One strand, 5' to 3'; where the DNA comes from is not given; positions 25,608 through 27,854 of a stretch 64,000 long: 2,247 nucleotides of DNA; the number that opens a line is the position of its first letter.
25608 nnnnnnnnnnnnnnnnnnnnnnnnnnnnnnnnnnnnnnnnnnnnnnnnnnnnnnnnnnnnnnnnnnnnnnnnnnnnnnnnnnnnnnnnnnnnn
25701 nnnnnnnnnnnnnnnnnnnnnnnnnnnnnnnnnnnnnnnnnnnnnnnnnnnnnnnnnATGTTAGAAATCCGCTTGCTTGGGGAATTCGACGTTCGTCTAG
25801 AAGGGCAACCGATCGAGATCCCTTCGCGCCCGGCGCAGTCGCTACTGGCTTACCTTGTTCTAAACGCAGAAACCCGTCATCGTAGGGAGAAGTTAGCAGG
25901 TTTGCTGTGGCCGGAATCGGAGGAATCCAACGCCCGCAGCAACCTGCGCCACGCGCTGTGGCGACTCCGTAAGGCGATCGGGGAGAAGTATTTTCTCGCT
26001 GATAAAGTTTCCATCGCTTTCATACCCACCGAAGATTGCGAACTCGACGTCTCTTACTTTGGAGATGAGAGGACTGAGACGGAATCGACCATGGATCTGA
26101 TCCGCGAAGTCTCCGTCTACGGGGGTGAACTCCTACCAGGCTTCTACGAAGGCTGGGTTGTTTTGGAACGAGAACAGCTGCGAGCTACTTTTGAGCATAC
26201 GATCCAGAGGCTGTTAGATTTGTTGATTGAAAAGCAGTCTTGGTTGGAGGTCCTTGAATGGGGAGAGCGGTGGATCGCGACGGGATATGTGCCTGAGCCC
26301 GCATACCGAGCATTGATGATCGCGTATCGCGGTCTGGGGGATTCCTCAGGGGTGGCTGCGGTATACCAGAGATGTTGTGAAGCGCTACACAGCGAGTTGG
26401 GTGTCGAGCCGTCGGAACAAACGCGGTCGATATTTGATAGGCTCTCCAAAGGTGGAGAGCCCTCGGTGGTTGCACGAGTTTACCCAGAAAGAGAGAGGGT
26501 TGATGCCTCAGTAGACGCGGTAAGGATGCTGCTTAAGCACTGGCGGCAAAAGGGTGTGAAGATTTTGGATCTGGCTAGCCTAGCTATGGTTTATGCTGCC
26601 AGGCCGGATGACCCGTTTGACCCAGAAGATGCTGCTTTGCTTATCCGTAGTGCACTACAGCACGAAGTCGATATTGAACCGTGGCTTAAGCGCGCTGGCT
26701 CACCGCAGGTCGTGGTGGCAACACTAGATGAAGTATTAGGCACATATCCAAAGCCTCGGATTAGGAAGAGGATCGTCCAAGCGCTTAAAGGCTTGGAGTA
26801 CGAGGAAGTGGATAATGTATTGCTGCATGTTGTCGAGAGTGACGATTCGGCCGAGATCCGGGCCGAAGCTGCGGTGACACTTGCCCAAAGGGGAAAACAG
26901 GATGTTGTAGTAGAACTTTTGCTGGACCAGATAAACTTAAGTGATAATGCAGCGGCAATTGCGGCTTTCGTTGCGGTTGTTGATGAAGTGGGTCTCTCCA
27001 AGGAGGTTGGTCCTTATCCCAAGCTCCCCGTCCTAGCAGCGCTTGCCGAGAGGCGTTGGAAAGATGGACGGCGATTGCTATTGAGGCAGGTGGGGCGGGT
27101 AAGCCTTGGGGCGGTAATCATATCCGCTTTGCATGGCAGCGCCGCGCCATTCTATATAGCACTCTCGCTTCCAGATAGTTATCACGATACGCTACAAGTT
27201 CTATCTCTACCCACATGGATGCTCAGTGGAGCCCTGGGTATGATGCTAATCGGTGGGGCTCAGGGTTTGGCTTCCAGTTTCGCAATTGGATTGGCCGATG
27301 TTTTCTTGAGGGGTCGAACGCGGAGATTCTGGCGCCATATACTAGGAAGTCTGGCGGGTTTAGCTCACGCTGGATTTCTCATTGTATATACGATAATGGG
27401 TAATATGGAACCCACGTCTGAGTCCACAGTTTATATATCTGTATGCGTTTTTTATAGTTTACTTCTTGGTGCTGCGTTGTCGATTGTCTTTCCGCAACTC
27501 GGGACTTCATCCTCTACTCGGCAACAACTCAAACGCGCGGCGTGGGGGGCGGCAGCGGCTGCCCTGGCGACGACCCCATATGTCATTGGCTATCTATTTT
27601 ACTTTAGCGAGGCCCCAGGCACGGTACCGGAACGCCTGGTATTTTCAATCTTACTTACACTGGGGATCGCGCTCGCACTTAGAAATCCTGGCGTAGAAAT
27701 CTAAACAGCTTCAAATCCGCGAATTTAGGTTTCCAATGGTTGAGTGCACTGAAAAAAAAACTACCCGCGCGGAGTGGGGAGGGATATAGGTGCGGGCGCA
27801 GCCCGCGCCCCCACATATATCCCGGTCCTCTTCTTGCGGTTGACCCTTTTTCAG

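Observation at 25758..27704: SARP-type DNA-binding regulator fused to HEAT-like repeats and a six-helix membrane domain, directly upstream of the peptide gene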

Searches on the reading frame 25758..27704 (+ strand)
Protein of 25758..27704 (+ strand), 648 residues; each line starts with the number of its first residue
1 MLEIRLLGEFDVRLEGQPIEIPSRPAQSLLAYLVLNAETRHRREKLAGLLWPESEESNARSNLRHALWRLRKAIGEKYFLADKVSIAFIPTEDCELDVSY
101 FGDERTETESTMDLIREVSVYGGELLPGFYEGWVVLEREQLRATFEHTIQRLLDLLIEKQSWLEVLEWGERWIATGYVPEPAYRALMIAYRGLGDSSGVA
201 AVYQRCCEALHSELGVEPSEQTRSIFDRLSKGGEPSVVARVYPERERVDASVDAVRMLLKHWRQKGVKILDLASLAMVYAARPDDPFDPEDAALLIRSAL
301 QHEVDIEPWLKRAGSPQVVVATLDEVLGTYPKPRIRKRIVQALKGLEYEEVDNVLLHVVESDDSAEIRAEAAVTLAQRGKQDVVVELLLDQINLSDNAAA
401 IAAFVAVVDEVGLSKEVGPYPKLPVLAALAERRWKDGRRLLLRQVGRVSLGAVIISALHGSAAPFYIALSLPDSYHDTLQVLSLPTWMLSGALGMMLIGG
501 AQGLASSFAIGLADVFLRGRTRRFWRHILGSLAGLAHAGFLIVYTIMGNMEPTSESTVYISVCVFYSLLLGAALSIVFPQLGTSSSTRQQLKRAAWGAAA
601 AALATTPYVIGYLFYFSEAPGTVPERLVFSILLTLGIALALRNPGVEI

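Call 3: search_protein_families(library=pfam, proteins=[window:25758-27704:+], max_evalue=0.1)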
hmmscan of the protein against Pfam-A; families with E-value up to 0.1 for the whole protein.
window:25758-27704:+ (648 aa): 3 families
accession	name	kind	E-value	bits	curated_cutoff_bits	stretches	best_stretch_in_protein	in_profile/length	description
PF03704.23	BTAD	-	9.7e-14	52.4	22.1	1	118-228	33-144/146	Bacterial transcriptional activator domain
PF13646.12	HEAT_2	-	6.2e-06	26.8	27.7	1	331-398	12-77/88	HEAT repeats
PF00486.34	Trans_reg_C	-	0.0011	19.5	26.2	1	27-77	11-60/77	Transcriptional regulatory protein, C terminal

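Call 4: search_protein_families(library=ncbifam, proteins=[window:25758-27704:+], max_evalue=0.1)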
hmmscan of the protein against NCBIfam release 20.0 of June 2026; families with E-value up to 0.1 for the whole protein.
window:25758-27704:+ (648 aa): 3 families
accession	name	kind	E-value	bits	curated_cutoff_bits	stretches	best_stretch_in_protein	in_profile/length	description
NF053617.1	SARPRegAfsRStmc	equivalog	0.0013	16.7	1430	1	3-232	30-268/986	SARP-family global regulator AfsR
NF045915.1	PhycobilmeDegNblB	equivalog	0.053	13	300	1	329-371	171-212/214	phycobilisome degradation protein NblB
NF007244.0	PRK09687.1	equivalog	0.055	12.8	275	1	350-406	194-246/285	putative lyase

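Call 6: find_homologous_proteins(query=window:25758-27704:+)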
Query window:25758-27704:+ (648 aa): 1027 proteins with E <= 0.001 among 8000 candidates; the best 120 are listed.
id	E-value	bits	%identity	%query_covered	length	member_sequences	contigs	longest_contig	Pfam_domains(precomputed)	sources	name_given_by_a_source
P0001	0.0e+0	1378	96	100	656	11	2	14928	PF03704.24,PF13646.13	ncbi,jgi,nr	ncbi:MAG: hypothetical protein E3J37_02060 [Anaerolineales bacterium]|nr:MAG: hypothetical protein E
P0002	0.0e+0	1169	80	100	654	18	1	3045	PF03704.24,PF13646.13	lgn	-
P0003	0.0e+0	1156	80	100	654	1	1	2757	PF03704.24,PF13646.13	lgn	-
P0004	0.0e+0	1122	77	100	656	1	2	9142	PF03704.24,PF13646.13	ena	-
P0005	1.6e-263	894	63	99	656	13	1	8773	PF03704.24,PF13646.13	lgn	-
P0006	4.6e-258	876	62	100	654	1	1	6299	PF03704.24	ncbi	-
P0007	2.4e-253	860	61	99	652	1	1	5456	PF03704.24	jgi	jgi:DNA-binding SARP family transcriptional activator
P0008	4.6e-236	803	57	99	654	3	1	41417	PF03704.24,PF13646.13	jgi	jgi:DNA-binding SARP family transcriptional activator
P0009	9.8e-229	779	58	99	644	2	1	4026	PF03704.24,PF13646.13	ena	-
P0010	1.5e-227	775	60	91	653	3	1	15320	PF03704.24,PF13646.13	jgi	jgi:DNA-binding SARP family transcriptional activator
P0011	4.4e-227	773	58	99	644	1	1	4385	PF03704.24,PF13646.13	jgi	jgi:DNA-binding SARP family transcriptional activator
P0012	1.9e-225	768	59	91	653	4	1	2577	PF03704.24,PF13646.13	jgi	jgi:DNA-binding SARP family transcriptional activator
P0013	4.6e-225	767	57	99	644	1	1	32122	PF03704.24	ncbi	-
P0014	2.0e-224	765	59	91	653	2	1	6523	PF03704.24,PF13646.13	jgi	jgi:DNA-binding SARP family transcriptional activator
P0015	8.4e-221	753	54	99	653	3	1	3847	PF03704.24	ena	-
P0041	1.4e-182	626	50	100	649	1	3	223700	PF03704.24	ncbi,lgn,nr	ncbi:MAG: hypothetical protein GTO18_21860 [Anaerolineales bacterium]|nr:hypothetical protein [Anaer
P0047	2.2e-180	619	42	65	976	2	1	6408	PF03704.24,PF07714.24,PF00069.32,PF00486.35,PF13646.13,PF01636.30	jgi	jgi:serine/threonine protein kinase/DNA-binding SARP family transcriptional activator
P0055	8.9e-174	597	48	100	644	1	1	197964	PF03704.24,PF13646.13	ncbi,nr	ncbi:MAG: hypothetical protein BMS9Abin28_0446 [Anaerolineae bacterium]|nr:MAG: hypothetical protein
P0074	1.0e-158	548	43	99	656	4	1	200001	PF03704.24,PF13646.13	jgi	jgi:DNA-binding SARP family transcriptional activator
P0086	1.2e-141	491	43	60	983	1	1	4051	PF03704.24,PF07714.24,PF00069.32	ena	-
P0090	1.4e-130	455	37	59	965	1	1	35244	PF03704.24,PF07714.24,PF00069.32,PF13646.13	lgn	-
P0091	8.5e-128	445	40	91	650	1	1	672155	PF03704.24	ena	-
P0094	4.3e-110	387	42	72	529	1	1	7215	PF03704.24,PF13646.13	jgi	jgi:hypothetical protein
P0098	2.5e-93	332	47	58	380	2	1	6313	PF13646.13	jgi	-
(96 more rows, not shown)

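Call 8: find_encoding_contigs(protein=P0001, flank=6000, max_places=3)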
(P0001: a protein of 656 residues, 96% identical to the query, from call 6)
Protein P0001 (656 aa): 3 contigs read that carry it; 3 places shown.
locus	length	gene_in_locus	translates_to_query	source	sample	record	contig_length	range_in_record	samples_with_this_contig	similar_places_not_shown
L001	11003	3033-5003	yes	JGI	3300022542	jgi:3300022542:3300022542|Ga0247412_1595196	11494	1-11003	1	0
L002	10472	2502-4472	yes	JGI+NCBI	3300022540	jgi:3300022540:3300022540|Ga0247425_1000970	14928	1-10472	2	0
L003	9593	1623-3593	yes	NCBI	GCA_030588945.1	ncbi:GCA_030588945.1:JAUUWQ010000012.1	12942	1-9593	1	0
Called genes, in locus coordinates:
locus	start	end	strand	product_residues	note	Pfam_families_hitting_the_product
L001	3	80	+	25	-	?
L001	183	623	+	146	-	-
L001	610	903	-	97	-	-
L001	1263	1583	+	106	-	PF20116:DUF6506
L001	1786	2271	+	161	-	PF06966:DUF1295 (weak), PF04191:PEMT, PF04140:ICMT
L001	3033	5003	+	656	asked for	PF03704:BTAD, PF13646:HEAT_2 (weak)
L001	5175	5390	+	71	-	-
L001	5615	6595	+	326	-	-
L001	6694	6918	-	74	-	PF09723:Zn_ribbon_8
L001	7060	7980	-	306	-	PF23023:Anti-Pycsar_Apyc1, PF13691:Lactamase_B_4, PF00753:Lactamase_B, PF12706:Lactamase_B_2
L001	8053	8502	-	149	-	-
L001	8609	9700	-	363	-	-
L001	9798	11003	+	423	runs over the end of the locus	PF12895:ANAPC3 (faint), PF13429:TPR_15 (faint), PF00515:TPR_1 (faint), PF07719:TPR_2 (faint), PF12569:NatA_aux_su (faint), PF13174:TPR_6 (faint), PF13176:TPR_7 (faint), PF13432:TPR_16 (weak), +10 more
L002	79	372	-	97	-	-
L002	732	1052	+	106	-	PF20116:DUF6506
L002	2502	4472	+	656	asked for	PF03704:BTAD, PF13646:HEAT_2 (weak)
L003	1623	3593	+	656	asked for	PF03704:BTAD, PF13646:HEAT_2 (weak)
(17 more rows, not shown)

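Call 9: find_encoding_contigs(protein=P0008, flank=6000, max_places=2)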
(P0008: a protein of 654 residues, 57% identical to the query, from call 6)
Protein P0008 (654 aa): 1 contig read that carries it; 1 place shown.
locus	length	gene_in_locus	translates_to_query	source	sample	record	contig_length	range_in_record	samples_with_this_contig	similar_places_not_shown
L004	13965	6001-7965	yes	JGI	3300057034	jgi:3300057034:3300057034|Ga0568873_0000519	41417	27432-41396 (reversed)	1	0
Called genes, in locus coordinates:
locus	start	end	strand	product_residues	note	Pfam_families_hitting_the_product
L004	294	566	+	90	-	-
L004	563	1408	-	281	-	PF01522:Polysacc_deac_1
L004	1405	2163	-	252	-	PF00561:Abhydrolase_1 (weak), PF12146:Hydrolase_4, PF12697:Abhydrolase_6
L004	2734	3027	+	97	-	PF00708:Acylphosphatase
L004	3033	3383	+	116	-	PF04430:DUF498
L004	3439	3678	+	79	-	-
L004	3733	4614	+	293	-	PF12838:Fer4_7, PF13484:Fer4_16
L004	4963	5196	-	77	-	-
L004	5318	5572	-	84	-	-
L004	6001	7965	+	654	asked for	PF03704:BTAD, PF13646:HEAT_2 (faint)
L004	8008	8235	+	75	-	-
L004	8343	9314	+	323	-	-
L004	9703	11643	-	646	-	-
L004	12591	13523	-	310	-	PF23023:Anti-Pycsar_Apyc1, PF13691:Lactamase_B_4, PF00753:Lactamase_B, PF12706:Lactamase_B_2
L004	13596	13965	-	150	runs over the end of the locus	-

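Call 10: find_encoding_contigs(protein=P0041, flank=6000, max_places=1)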
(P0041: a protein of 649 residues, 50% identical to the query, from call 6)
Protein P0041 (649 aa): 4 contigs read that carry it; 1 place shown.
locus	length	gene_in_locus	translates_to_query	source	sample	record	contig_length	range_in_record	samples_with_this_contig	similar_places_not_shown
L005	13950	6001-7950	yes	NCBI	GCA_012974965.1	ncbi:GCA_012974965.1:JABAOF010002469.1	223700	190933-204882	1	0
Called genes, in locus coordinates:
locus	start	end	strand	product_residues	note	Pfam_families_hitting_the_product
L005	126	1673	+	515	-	PF22842:Pel9A-like_beta_helix, PF07602:DUF1565 (faint), PF05048:NosD (faint), PF13229:Beta_helix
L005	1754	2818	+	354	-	PF00963:Cohesin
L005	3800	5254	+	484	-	PF16173:DUF4874, PF16116:DUF4832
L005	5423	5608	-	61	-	-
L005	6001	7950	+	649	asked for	PF03704:BTAD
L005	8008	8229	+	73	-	-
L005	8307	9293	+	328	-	-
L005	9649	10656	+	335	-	-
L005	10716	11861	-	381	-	-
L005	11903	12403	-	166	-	-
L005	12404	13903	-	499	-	PF27245:AF_0692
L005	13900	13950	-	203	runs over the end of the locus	PF13490:zf-HC2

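Call 11: find_encoding_contigs(protein=P0055, flank=6000, max_places=1)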
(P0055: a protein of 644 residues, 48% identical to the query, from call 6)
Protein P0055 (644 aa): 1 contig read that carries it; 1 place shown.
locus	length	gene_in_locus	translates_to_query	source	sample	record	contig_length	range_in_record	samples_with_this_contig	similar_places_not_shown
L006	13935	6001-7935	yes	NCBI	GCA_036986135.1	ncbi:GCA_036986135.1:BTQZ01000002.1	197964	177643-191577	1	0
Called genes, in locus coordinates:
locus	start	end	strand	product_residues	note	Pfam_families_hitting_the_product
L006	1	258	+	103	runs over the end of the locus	PF00420:Oxidored_q2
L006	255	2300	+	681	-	PF00662:Proton_antipo_N, PF00361:Proton_antipo_M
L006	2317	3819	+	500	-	PF00361:Proton_antipo_M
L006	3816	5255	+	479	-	PF00361:Proton_antipo_M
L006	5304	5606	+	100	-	PF00708:Acylphosphatase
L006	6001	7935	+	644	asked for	PF03704:BTAD, PF13646:HEAT_2 (weak)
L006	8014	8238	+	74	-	-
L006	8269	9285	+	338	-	-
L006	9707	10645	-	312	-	PF23023:Anti-Pycsar_Apyc1, PF00753:Lactamase_B, PF13691:Lactamase_B_4, PF12706:Lactamase_B_2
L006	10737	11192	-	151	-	-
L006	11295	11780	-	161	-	PF05425:CopD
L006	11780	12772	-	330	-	PF14559:TPR_19 (faint)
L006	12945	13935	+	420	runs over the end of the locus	PF07719:TPR_2 (faint), PF12569:NatA_aux_su (faint), PF13424:TPR_12 (faint), PF13428:TPR_14 (faint), PF13429:TPR_15 (faint), PF14559:TPR_19 (weak), PF23914:TPR_CcmH_CycH (weak), PF13414:TPR_11 (weak), +9 more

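Call 12: find_encoding_contigs(protein=P0074, flank=6000, max_places=1)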
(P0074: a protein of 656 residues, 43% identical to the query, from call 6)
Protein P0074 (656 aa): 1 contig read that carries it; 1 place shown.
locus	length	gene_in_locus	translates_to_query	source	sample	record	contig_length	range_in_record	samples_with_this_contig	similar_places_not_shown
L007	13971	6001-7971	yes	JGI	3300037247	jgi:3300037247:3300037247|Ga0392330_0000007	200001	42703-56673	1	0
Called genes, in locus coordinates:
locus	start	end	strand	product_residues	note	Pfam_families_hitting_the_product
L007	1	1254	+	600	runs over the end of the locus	PF00662:Proton_antipo_N, PF00361:Proton_antipo_M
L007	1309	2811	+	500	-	PF00361:Proton_antipo_M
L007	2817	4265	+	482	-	PF00361:Proton_antipo_M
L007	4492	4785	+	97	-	PF00708:Acylphosphatase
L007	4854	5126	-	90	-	-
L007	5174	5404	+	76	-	-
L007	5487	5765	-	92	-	-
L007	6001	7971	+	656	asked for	PF03704:BTAD, PF13646:HEAT_2 (faint)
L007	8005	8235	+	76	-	-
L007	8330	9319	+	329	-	-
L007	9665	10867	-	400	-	PF18915:DUF5667 (weak), PF18914:DUF5666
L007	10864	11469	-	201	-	PF04542:Sigma70_r2, PF08281:Sigma70_r4_2, PF04545:Sigma70_r4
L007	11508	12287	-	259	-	-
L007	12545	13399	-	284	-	PF00753:Lactamase_B, PF12706:Lactamase_B_2, PF13691:Lactamase_B_4 (weak), PF23023:Anti-Pycsar_Apyc1, PF12706:Lactamase_B_2 (weak)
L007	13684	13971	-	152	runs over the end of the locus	-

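Call 13: find_encoding_contigs(protein=P0091, flank=6000, max_places=1)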
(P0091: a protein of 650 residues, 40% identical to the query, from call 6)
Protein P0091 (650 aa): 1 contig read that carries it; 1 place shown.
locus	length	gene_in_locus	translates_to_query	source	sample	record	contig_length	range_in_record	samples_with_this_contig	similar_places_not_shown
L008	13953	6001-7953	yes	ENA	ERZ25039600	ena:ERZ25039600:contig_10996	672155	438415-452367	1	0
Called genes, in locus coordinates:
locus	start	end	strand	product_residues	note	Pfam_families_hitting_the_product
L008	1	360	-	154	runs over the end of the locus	PF00857:Isochorismatase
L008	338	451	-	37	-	-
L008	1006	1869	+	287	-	PF13401:AAA_22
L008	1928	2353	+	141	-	-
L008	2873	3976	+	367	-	PF13481:AAA_25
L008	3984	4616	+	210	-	-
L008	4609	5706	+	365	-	PF13155:Toprim_2 (faint), PF08273:Zn_Ribbon_Prim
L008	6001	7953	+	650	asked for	PF03704:BTAD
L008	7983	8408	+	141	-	-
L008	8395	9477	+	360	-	-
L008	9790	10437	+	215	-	PF00072:Response_reg, PF00196:GerE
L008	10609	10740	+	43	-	-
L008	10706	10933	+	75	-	PF10988:DUF2807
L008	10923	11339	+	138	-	-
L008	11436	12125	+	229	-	-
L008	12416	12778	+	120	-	-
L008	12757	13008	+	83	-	-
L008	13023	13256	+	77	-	-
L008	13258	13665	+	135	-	-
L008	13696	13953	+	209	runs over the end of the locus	-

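Call 39: search_protein_families(library=pfam, proteins=[P0047, P0086, P0090, P0094, P0098], max_evalue=0.01)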
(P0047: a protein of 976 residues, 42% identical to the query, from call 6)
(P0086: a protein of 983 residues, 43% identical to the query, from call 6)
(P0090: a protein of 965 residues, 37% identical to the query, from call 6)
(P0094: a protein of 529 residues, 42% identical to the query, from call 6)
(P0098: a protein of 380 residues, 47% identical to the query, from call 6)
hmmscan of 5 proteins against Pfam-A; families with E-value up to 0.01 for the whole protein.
P0047 (976 aa): 9 families
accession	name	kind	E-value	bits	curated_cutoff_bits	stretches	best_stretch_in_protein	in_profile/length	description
PF00069.31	Pkinase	-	4.8e-50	170.8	31.7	1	276-515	3-253/263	Protein kinase domain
PF07714.23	PK_Tyr_Ser-Thr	-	2.8e-34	119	23.1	1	278-515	5-250/258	Protein tyrosine and serine/threonine kinase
PF03704.23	BTAD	-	8.5e-14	52.6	22.1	1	120-233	29-143/146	Bacterial transcriptional activator domain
PF00486.34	Trans_reg_C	-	3e-07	30.8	26.2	1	26-85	10-67/77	Transcriptional regulatory protein, C terminal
PF01636.29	APH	-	2.1e-06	28.2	23.2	1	373-416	154-199/239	Phosphotransferase enzyme family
PF13646.12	HEAT_2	-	2.2e-06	28.3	27.7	1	648-702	31-84/88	HEAT repeats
PF17667.7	Pkinase_fungal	-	0.00019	20.7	24.1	1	370-457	289-383/387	Fungal protein kinase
PF14531.12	Kinase-like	-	0.0014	18.4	25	1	374-513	152-289/289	Kinase-like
PF12330.14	Haspin_kinase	-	0.0034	16.9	25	1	350-422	187-257/364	Haspin like kinase domain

P0086 (983 aa): 8 families
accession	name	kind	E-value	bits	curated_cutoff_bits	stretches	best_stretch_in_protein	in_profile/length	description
PF00069.31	Pkinase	-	2.2e-49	168.7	31.7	1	288-536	1-259/263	Protein kinase domain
PF07714.23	PK_Tyr_Ser-Thr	-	5.5e-34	118.1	23.1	1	290-529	3-250/258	Protein tyrosine and serine/threonine kinase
PF03704.23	BTAD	-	2e-14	54.6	22.1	1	114-229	24-140/146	Bacterial transcriptional activator domain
PF13646.12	HEAT_2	-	2.3e-05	25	27.7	1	673-749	12-87/88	HEAT repeats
PF12330.14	Haspin_kinase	-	8.1e-05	22.2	25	1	362-431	185-256/364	Haspin like kinase domain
PF03109.22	ABC1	-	0.0008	19.1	22.9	1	361-431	144-217/244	ABC1 atypical kinase-like domain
PF01636.29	APH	-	0.002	18.4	23.2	0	399-428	167-197/239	Phosphotransferase enzyme family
PF00486.34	Trans_reg_C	-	0.0023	18.4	26.2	1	23-77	7-60/77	Transcriptional regulatory protein, C terminal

P0090 (965 aa): 7 families
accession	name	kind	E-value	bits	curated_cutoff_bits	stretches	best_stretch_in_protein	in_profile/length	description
PF00069.31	Pkinase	-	3.1e-50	171.5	31.7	1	292-540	1-259/263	Protein kinase domain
PF07714.23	PK_Tyr_Ser-Thr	-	4.3e-34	118.4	23.1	1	294-533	3-250/258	Protein tyrosine and serine/threonine kinase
PF03704.23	BTAD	-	6.8e-10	39.9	22.1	1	121-236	30-146/146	Bacterial transcriptional activator domain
PF13646.12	HEAT_2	-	1e-06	29.4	27.7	1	653-720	10-74/88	HEAT repeats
PF01636.29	APH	-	3.2e-05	24.3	23.2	0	328-401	32-110/239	Phosphotransferase enzyme family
PF00486.34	Trans_reg_C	-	0.00034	21.1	26.2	1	20-85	5-67/77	Transcriptional regulatory protein, C terminal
PF17667.7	Pkinase_fungal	-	0.0052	16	24.1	1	399-455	301-363/387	Fungal protein kinase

P0094 (529 aa): 2 families
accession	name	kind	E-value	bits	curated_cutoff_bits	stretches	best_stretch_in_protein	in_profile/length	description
PF03704.23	BTAD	-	1.1e-07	32.7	22.1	1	8-101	48-141/146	Bacterial transcriptional activator domain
PF13646.12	HEAT_2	-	3.9e-06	27.5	27.7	1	197-256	2-60/88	HEAT repeats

P0098 (380 aa): 1 family
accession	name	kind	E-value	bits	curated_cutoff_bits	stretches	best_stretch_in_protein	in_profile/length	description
PF13646.12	HEAT_2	-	1.2e-06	29.1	27.7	1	57-140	4-86/88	HEAT repeats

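Call 53: predict_structure(alignment_id=A2)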
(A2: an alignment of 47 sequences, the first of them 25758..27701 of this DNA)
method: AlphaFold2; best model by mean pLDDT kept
length: 648 residues; sequences in the alignment: 47
mean_pLDDT: 85.3   pTM: 0.66
mean pLDDT of the five models: 85.3, 84.4, 83.2, 82.6, 81.9
residues with pLDDT >= 90: 293; 70-90: 295; 50-70: 40; < 50: 20
segments of 3 or more residues with pLDDT < 50: 104-108, 239-246, 645-648
pLDDT, mean of each block of 10 residues (from residue 1): 85 89 84 84 82 83 91 89 85 81 56 84 61 65 81 87 93 85 93 93 95 87 91 67 49 79 88 78 77 92 84 86 93 91 89 95 93 94 93 88 94 84 91 92 94 95 89 89 93 93 96 90 93 94 75 77 92 93 84 93 83 62 83 92 57
secondary structure, 60 per line:
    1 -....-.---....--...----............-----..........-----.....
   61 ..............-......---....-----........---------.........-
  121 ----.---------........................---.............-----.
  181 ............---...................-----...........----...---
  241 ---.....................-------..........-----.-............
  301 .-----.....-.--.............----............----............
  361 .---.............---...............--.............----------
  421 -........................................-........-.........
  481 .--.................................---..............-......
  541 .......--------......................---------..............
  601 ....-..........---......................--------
elements in order: E2-5 E11-14 E17-19 H24-35 H43-50 H56-74 E79-81 E85-88 E94-96 H97-101 H111-119 H135-158 H162-174 H180-192 H196-214 H220-230 H244-264 H272-281 H289-301 H307-311 H316-328 H333-344 H349-361 H365-377 H381-395 H398-410 H422-461 H463-470 H472-481 H484-516 H520-533 H535-547 H556-577 H587-604 H606-615 H619-640
